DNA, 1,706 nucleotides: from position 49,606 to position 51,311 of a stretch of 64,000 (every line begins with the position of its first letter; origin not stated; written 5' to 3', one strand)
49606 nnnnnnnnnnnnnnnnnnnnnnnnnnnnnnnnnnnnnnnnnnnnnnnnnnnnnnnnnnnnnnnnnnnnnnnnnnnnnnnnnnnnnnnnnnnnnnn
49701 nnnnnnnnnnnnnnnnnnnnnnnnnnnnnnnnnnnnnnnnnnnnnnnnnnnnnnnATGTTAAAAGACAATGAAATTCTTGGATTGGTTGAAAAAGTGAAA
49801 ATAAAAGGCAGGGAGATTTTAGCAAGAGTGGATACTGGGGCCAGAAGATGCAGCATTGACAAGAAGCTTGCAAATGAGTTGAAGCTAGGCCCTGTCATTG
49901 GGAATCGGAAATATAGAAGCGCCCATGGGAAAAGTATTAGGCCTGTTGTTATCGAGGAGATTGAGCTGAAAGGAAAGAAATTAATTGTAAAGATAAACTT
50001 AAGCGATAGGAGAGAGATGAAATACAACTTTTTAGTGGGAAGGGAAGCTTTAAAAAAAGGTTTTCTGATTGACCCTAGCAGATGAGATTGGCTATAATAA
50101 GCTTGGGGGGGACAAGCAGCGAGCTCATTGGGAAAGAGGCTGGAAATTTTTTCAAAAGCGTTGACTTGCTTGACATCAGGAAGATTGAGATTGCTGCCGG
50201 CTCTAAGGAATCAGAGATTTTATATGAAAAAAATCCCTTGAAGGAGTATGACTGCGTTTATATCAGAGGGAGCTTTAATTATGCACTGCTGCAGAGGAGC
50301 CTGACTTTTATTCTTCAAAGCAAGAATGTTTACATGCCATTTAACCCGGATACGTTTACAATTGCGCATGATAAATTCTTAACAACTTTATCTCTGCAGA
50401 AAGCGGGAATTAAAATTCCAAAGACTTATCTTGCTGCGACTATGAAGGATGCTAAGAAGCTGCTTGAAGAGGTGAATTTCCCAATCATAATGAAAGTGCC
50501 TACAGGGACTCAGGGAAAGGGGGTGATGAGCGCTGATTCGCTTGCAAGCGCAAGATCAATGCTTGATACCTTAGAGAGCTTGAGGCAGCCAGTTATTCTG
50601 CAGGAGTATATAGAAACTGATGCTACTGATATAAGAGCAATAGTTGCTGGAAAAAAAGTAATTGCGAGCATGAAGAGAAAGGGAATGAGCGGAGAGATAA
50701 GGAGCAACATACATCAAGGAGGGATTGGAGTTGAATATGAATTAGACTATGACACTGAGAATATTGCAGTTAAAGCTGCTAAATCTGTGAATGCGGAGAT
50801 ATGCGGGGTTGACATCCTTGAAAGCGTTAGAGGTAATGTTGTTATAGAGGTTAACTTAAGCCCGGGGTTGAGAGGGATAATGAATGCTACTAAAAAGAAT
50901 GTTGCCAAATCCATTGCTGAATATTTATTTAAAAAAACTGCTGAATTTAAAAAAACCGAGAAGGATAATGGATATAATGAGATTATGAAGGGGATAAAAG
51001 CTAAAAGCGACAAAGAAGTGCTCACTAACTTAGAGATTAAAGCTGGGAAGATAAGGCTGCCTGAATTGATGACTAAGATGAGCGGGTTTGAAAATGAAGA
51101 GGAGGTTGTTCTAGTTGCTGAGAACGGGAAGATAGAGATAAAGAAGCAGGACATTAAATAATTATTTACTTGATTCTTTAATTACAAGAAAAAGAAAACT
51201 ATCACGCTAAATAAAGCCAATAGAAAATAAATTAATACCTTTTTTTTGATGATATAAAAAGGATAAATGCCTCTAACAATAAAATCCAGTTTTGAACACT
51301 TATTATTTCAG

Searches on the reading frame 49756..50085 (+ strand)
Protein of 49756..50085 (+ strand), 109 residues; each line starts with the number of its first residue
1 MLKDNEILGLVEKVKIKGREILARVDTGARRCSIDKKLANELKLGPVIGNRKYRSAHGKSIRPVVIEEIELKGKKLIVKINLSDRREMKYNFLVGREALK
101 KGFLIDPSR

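Call 30: search_protein_families(library=pfam, proteins=[window:49756-50085:+], max_evalue=0.001)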
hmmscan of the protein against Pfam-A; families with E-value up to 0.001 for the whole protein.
window:49756-50085:+ (109 aa): 4 families
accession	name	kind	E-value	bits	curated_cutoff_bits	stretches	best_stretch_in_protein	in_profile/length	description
PF05618.17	Zn_protease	-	4.2e-11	43.3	27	1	36-109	55-131/138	Putative ATP-dependent zinc protease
PF13975.11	gag-asp_proteas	-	1.6e-07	32.3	28.2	1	13-100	2-91/92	gag-polyprotein putative aspartyl protease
PF13650.11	Asp_protease_2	-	3.6e-07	31.2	24.3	1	13-76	2-68/90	Aspartyl protease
PF09668.16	Asp_protease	-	0.00073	20.1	26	1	13-101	13-103/109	Aspartyl protease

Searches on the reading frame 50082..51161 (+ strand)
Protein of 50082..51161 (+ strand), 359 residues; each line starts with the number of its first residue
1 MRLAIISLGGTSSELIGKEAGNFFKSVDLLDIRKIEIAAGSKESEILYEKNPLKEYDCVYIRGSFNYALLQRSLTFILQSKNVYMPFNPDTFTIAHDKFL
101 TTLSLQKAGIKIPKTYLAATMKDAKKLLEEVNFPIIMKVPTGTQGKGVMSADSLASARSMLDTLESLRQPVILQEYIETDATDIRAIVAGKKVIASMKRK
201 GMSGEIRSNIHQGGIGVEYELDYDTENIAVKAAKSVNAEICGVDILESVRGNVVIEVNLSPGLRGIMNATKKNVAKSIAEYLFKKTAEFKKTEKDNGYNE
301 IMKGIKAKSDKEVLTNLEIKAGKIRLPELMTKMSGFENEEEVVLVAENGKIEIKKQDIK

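Call 30: search_protein_families(library=pfam, proteins=[window:50082-51161:+], max_evalue=0.001)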
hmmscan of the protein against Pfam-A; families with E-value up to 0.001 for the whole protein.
window:50082-51161:+ (359 aa): 6 families
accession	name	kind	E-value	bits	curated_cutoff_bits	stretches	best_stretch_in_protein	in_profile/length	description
PF08443.16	RimK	-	4.7e-46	157.2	21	1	95-282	1-188/188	RimK-like ATP-grasp domain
PF02955.21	GSH-S_ATP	-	8e-13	48.6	23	1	112-262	12-166/175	Prokaryotic glutathione synthetase, ATP-grasp domain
PF02655.19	ATP-grasp_3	-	1.4e-10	41.9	23.2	1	95-258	1-154/160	ATP-grasp domain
PF14397.11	ATPgrasp_ST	-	4.6e-10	39.6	31.4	1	80-218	3-175/278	Sugar-transfer associated ATP-grasp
PF02222.28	ATP-grasp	-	8.2e-07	29.3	27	1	105-187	3-85/179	ATP-grasp domain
PF14398.11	ATPgrasp_YheCD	-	0.00016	21.5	26.8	0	111-153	28-69/255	YheC/D like ATP-grasp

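Call 40: search_protein_families(library=ncbifam, proteins=[window:50082-51161:+], max_evalue=1e-10)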
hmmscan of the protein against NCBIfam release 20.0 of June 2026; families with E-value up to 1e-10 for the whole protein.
window:50082-51161:+ (359 aa): 13 families
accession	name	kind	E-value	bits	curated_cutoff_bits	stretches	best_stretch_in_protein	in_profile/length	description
TIGR00768.1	rimK_fam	subfamily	7.6e-54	182.9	143.4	1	40-281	40-275/276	RimK family alpha-L-glutamate ligase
NF007764.0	PRK10446.1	equivalog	1.4e-41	142.7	331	1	1-287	1-291/300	30S ribosomal protein S6--L-glutamate ligase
NF040720.1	MptN_Meth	equivalog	1.4e-41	142.5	350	1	28-282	29-290/291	tetrahydromethanopterin:alpha-L-glutamate ligase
TIGR02144.1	LysX_arch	equivalog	5.9e-41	140.4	275.6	1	53-284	45-277/281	lysine biosynthesis protein LysX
TIGR04443.1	F420_CofF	equivalog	8.1e-28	97.3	300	1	87-285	82-281/283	coenzyme gamma-F420-2:alpha-L-glutamate ligase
TIGR02068.2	cya_phycin_syn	equivalog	1.5e-21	76.1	850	1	93-200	209-315/862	cyanophycin synthetase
TIGR04356.1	grasp_GAK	hypoth_equivalog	1.9e-20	73.1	300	1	29-285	29-286/287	GAK system ATP-grasp enzyme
NF010623.0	PRK14016.1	subfamily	4.9e-20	71.3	877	1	93-200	210-316/871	cyanophycin synthetase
NF003573.0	PRK05246.1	equivalog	2.8e-18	65.8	272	1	48-287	72-314/316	glutathione synthase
NF009110.0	PRK12458.1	subfamily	1.3e-15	57.3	408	1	77-284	115-329/349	glutathione synthetase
TIGR03103.1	trio_acet_GNAT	equivalog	3.8e-13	48.8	569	0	92-200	292-398/547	N-acetylglutaminylglutamine synthetase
TIGR01380.1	glut_syn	equivalog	3.6e-12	45.9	299.05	1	35-283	56-309/312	glutathione synthase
NF009402.0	PRK12767.1-1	equivalog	1.2e-11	44.1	218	1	57-196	75-215/329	carbamoyl phosphate synthase-like protein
